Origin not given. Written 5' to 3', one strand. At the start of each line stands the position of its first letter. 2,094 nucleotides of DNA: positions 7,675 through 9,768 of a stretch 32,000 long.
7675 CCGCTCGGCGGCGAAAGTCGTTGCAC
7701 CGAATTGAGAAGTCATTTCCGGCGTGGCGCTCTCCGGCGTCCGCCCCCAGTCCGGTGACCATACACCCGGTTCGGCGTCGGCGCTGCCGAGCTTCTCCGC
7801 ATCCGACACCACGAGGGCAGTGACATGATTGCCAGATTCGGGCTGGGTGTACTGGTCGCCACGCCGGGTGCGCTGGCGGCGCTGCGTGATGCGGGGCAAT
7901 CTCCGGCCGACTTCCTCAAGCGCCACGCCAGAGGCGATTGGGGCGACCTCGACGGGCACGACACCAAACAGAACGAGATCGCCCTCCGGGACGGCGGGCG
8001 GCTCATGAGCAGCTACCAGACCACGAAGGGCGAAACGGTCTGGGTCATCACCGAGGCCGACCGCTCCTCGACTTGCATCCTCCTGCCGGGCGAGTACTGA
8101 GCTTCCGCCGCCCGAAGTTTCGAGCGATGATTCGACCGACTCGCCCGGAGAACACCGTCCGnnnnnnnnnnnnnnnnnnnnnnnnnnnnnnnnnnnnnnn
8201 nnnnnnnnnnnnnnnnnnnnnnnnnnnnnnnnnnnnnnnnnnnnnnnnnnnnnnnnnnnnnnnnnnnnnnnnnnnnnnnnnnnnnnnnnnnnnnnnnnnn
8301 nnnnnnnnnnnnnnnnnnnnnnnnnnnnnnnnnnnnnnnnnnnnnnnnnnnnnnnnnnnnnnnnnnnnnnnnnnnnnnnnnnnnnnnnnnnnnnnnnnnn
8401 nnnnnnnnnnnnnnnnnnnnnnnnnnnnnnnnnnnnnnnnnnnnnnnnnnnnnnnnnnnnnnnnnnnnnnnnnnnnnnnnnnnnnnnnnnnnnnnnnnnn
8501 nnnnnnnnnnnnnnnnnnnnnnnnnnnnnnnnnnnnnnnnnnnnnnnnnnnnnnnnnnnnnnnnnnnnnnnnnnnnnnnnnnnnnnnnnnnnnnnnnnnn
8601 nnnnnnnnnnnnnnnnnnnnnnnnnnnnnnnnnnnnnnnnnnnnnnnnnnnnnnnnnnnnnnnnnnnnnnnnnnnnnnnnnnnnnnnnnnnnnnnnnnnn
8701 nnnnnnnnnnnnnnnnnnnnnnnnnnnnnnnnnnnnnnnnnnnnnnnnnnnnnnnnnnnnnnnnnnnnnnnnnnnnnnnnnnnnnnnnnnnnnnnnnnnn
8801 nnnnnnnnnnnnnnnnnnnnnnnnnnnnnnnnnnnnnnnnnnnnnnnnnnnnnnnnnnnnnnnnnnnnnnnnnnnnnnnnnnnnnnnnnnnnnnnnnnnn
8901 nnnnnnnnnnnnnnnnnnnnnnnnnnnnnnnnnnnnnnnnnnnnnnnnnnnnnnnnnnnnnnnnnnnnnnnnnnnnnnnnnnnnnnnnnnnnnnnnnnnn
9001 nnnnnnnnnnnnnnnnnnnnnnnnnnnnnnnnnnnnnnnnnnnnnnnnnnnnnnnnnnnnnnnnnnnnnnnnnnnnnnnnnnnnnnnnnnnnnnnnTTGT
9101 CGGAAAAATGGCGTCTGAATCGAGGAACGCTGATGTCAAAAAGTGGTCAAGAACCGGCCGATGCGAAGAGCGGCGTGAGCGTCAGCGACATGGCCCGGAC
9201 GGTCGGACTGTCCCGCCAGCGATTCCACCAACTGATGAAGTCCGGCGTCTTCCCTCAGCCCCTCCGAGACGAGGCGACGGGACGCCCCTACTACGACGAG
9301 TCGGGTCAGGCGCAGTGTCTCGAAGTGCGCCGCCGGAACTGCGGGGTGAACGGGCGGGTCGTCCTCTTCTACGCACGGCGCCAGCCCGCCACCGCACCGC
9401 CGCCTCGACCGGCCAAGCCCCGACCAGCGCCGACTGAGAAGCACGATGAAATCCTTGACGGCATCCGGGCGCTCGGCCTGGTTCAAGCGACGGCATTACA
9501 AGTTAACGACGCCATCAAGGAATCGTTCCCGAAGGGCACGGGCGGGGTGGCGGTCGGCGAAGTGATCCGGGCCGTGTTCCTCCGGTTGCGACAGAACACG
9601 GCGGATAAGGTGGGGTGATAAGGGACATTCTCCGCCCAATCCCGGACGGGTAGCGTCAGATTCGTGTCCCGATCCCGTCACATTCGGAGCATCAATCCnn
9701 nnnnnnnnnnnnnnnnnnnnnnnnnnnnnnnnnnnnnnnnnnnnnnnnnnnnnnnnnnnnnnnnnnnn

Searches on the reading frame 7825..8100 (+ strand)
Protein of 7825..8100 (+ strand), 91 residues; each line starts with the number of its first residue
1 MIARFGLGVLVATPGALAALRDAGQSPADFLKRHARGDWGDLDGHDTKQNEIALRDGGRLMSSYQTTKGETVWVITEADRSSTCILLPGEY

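Call 5: search_protein_families(library=pfam, proteins=[window:7825-8100:+], max_evalue=0.01)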
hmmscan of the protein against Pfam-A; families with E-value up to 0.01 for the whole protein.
window:7825-8100:+ (91 aa): 0 families

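Call 56: search_protein_families(library=ncbifam, proteins=[window:7825-8100:+], max_evalue=0.1)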
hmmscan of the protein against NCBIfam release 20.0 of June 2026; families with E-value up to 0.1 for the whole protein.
window:7825-8100:+ (91 aa): 0 families

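Call 57: search_protein_families(library=phrogs, proteins=[window:7825-8100:+], max_evalue=0.01)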
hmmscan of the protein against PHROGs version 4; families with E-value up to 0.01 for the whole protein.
window:7825-8100:+ (91 aa): 0 families

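Call 62: search_solved_structures(query=window:7825-8100:+, max_evalue=1)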
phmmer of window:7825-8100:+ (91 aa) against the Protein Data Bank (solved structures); distinct sequences matched with E-value up to 1: 2.
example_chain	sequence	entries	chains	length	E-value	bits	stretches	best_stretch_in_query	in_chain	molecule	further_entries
3fm0_A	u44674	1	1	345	0.59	13.4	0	41-84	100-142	Protein CIAO1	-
6ucc_A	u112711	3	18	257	0.91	12.8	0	10-54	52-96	Parkin coregulated gene protein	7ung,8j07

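Call 75: find_homologous_proteins(query=window:7825-8100:+)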
Query window:7825-8100:+ (91 aa): 6307 proteins with E <= 0.001 among 6331 candidates; the best 120 are listed.
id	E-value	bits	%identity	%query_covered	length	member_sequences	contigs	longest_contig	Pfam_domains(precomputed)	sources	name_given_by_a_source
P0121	2.1e-54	199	100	100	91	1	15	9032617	-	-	-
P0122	1.7e-47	177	89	100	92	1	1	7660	-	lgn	-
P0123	2.9e-47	176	86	100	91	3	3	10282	-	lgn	-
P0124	3.9e-47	176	86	100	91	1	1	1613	-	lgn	-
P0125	1.6e-45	170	82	100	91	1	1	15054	-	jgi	jgi:hypothetical protein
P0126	8.6e-45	168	81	100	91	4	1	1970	-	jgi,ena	jgi:hypothetical protein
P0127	1.5e-44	167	82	100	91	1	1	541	-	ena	-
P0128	1.9e-43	164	82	100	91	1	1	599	-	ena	-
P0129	3.5e-43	163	78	100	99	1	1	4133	-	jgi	jgi:hypothetical protein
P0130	1.3e-42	161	79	100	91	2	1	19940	-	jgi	jgi:hypothetical protein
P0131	1.7e-42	161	79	100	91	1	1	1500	-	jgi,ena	jgi:hypothetical protein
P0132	7.8e-42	159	78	100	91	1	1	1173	-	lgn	-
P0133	1.1e-41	158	77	100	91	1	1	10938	-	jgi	-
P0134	6.3e-41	156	78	100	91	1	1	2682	-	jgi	jgi:hypothetical protein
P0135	7.5e-41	156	77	100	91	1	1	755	-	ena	-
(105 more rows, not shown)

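Call 76: find_encoding_contigs(protein=P0122, flank=10000, max_places=2)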
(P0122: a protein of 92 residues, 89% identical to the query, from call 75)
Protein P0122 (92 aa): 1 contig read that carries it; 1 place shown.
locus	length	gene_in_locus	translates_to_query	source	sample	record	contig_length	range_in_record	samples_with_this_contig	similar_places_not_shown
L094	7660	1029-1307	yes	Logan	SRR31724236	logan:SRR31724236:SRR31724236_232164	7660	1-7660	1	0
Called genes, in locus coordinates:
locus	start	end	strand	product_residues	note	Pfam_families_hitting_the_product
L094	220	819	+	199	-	-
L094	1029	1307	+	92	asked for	-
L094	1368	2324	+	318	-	PF03215:Rad17 (weak), PF05496:RuvB_N, PF04851:ResIII (faint), PF25199:nSTAND_NTPase5 (weak), PF00004:AAA, PF07728:AAA_5 (weak), PF17864:AAA_lid_4, PF05491:WHD_RuvB, +1 more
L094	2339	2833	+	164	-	-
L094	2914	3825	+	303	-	PF02899:Phage_int_SAM_1 (faint), PF13495:Phage_int_SAM_4 (weak), PF00589:Phage_integrase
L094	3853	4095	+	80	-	-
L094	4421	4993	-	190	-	-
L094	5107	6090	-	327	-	PF13392:HNH_3 (weak)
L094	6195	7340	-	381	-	PF21407:SduA_N, PF14082:SduA_C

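Call 77: find_encoding_contigs(protein=P0123, flank=10000, max_places=3)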
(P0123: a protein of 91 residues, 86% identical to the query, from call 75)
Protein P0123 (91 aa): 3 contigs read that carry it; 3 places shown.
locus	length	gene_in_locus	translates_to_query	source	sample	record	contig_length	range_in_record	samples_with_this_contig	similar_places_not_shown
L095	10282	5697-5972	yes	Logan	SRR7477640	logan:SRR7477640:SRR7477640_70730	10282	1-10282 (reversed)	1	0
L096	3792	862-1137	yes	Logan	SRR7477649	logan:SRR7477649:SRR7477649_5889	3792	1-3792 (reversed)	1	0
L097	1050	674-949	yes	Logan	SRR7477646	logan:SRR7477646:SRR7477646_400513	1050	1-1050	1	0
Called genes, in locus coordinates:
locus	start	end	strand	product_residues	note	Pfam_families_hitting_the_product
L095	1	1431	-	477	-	?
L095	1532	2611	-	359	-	PF17762:HTH_ParB (weak)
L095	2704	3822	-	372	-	PF02086:MethyltransfD12 (weak)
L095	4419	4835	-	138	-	-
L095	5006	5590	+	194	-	-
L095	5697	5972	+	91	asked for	-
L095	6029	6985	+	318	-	PF03215:Rad17 (weak), PF05496:RuvB_N, PF00004:AAA, PF07728:AAA_5, PF17864:AAA_lid_4, PF05491:WHD_RuvB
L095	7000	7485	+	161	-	-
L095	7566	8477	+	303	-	PF02899:Phage_int_SAM_1 (faint), PF00589:Phage_integrase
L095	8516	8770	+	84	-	-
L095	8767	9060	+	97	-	-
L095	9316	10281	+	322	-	?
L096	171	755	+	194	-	-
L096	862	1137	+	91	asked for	-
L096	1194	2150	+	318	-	PF03215:Rad17 (weak), PF05496:RuvB_N, PF00004:AAA, PF07728:AAA_5, PF17864:AAA_lid_4, PF05491:WHD_RuvB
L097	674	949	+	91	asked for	-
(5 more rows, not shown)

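Call 78: find_encoding_contigs(protein=P0125, flank=10000, max_places=2)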
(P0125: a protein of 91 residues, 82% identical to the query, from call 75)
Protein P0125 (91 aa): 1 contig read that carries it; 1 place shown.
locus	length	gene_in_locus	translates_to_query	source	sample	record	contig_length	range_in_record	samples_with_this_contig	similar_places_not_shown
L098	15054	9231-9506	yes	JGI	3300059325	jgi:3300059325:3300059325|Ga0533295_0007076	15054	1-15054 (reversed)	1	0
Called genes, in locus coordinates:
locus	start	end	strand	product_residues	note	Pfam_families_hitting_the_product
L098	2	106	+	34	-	?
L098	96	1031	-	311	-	PF26125:AcrVA2-like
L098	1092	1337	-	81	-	-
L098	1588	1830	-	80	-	-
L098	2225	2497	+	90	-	-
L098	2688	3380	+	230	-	-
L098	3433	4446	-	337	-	-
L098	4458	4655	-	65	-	-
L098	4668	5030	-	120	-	-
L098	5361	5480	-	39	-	-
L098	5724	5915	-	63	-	-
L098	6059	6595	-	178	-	-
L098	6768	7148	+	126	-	PF13560:HTH_31, PF01381:HTH_3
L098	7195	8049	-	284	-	PF08401:ArdcN (faint)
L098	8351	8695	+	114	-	-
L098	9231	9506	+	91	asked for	-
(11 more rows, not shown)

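Call 79: find_encoding_contigs(protein=P0130, flank=10000, max_places=2)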
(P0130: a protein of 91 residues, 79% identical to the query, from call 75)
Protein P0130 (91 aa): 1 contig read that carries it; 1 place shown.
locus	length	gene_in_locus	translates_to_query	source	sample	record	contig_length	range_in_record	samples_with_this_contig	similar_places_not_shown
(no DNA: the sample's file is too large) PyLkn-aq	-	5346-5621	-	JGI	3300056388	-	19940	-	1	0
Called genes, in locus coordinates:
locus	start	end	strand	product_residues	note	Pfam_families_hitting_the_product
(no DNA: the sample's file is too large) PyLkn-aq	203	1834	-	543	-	PF14104:DUF4277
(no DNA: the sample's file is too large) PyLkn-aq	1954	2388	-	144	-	-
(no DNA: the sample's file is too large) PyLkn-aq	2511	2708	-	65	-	-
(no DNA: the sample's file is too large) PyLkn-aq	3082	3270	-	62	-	-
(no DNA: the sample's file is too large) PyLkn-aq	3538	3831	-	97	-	-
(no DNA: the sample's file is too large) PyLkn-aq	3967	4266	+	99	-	-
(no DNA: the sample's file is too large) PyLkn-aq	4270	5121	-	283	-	PF08401:ArdcN (weak)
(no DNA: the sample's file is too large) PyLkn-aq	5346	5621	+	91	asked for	-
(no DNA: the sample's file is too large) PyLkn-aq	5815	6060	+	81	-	-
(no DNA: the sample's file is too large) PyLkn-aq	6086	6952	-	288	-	-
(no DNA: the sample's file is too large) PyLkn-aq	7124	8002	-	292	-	-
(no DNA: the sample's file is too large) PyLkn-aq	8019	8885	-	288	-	-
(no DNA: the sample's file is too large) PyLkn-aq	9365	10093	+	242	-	-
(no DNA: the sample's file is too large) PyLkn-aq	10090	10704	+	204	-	-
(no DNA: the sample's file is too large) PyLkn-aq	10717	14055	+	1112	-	PF00580:UvrD-helicase, PF13245:AAA_19, PF13604:AAA_30 (faint), PF13361:UvrD_C, PF13538:UvrD_C_2 (faint), PF13361:UvrD_C, PF12705:PDDEXK_1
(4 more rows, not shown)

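Call 96: predict_structure(alignment_id=A3)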
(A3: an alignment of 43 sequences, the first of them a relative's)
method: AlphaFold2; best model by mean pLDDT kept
length: 91 residues; sequences in the alignment: 43
mean_pLDDT: 96.8   pTM: 0.87
mean pLDDT of the five models: 96.8, 96.1, 96.0, 95.7, 95.4
residues with pLDDT >= 90: 88; 70-90: 2; 50-70: 1; < 50: 0
segments of 3 or more residues with pLDDT < 50: none
pLDDT, mean of each block of 10 residues (from residue 1): 92 98 97 97 97 97 98 98 98 90
secondary structure, 60 per line:
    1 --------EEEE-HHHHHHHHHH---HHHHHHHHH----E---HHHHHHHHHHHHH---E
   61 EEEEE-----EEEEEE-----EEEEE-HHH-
elements in order: E9-12 H14-23 H27-35 H44-56 E60-65 E71-76 E82-86

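Call 98: fold_search(model_id=the predicted structure, library=pdb)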
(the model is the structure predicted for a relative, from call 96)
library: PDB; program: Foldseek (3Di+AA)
matches with E <= 10: 728; with E <= 0.001: 0
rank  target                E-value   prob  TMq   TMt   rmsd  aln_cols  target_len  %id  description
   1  5umq_B                7.8e-02  0.38  0.28  0.22   7.8        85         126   12  Crystal structure of TnmS1, an antibiotic binding protein from Streptomyces sp. CB03234 (released 2018-07-04)
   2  3l20_A                1.1e-01  0.10  0.25  0.16  17.5       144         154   11  Crystal structure of a hypothetical protein from Staphylococcus aureus (released 2010-10-27)
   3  1wmi_A                1.4e-01  0.30  0.33  0.34   9.1        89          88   15  Crystal structure of archaeal RelE-RelB complex from Pyrococcus horikoshii OT3 (released 2005-03-15)
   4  5umq_A                1.5e-01  0.41  0.27  0.21   4.7        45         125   20  Crystal structure of TnmS1, an antibiotic binding protein from Streptomyces sp. CB03234 (released 2018-07-04)
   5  5ja8_A                1.6e-01  0.47  0.42  0.38   5.5        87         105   11  Crystal structure of the HigB2 toxin in complex with Nb2 (released 2017-04-05)
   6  5ja9_C                2.2e-01  0.54  0.44  0.41   4.4        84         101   11  Crystal structure of the HigB2 toxin in complex with Nb6 (released 2017-04-05)
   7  5mje_A                2.2e-01  0.47  0.45  0.39   5.0        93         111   12  Crystal structure of the HigB2 toxin in complex with Nb8 (released 2017-04-05)
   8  5ja9_D                2.7e-01  0.35  0.38  0.35   6.4        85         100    9  Crystal structure of the HigB2 toxin in complex with Nb6 (released 2017-04-05)
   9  3dz8                  3.1e-01  0.28  0.33  0.19   8.1        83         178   11  Crystal structure of human Rab3B GTPase bound with GDP (released 2008-08-12)
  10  1kll                  3.1e-01  0.10  0.25  0.20  14.9       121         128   11  Molecular basis of mitomycin C resictance in streptomyces: Crystal structures of the MRD protein with and without a drug (released 2002-07-19)
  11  5kef_A                4.0e-01  0.16  0.29  0.20   8.2        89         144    9  Structure of hypothetical Staphylococcus protein SA0856 with zinc (released 2017-01-18)
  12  2qnt                  4.3e-01  0.15  0.27  0.21   9.4        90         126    8  Crystal structure of protein of unknown function from Agrobacterium tumefaciens str. C58 (released 2007-07-31)
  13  7ohw_A                4.5e-01  0.20  0.35  0.23  11.0        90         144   13  Nog1-TAP associated immature ribosomal particles from S. cerevisiae after rpL25 expression shut down, population B (released 2021-11-03)
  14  2v79_A                4.5e-01  0.08  0.21  0.18  15.0        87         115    8  Crystal Structure of the N-terminal domain of DnaD from Bacillus Subtilis (released 2008-01-15)
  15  7ob0_A                5.2e-01  0.23  0.33  0.20   4.8        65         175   22  Structure of RsLOV d2 variant (released 2021-06-30)
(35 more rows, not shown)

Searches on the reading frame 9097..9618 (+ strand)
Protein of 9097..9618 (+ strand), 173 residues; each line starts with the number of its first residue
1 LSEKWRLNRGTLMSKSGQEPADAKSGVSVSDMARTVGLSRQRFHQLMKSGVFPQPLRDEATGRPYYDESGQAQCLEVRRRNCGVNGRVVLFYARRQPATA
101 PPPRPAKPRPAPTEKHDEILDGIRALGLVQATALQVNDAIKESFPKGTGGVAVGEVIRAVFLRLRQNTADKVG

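Call 6: search_protein_families(library=pfam, proteins=[window:9097-9618:+], max_evalue=0.01)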
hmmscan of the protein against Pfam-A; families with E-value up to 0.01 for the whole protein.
window:9097-9618:+ (173 aa): 1 family
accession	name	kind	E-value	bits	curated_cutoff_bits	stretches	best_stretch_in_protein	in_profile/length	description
PF00165.29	HTH_AraC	-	0.0058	17.2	26.6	1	23-48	5-30/42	Bacterial regulatory helix-turn-helix proteins, AraC family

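Call 43: search_protein_families(library=pfam, proteins=[window:9097-9618:+], max_evalue=0.1)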
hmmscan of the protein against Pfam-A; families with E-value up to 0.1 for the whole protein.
window:9097-9618:+ (173 aa): 3 families
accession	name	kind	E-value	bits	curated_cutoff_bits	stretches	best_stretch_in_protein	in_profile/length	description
PF00165.29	HTH_AraC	-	0.0058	17.2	26.6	1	23-48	5-30/42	Bacterial regulatory helix-turn-helix proteins, AraC family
PF19930.4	DUF6393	-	0.03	15.3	26.9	1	132-171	14-54/96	Family of unknown function (DUF6393)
PF13411.12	MerR_1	-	0.032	14.8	21.6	0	28-68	2-40/69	MerR HTH family regulatory protein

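Call 56: search_protein_families(library=ncbifam, proteins=[window:9097-9618:+], max_evalue=0.1)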
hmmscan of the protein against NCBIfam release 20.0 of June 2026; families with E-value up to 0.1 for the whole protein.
window:9097-9618:+ (173 aa): 0 families

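Call 57: search_protein_families(library=phrogs, proteins=[window:9097-9618:+], max_evalue=0.01)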
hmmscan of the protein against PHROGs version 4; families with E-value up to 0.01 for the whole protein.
window:9097-9618:+ (173 aa): 1 family
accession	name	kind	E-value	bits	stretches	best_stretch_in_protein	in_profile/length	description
phrog_66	-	integration and excision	0.0068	17.1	1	13-76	80-135/412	excisionase and transcriptional regulator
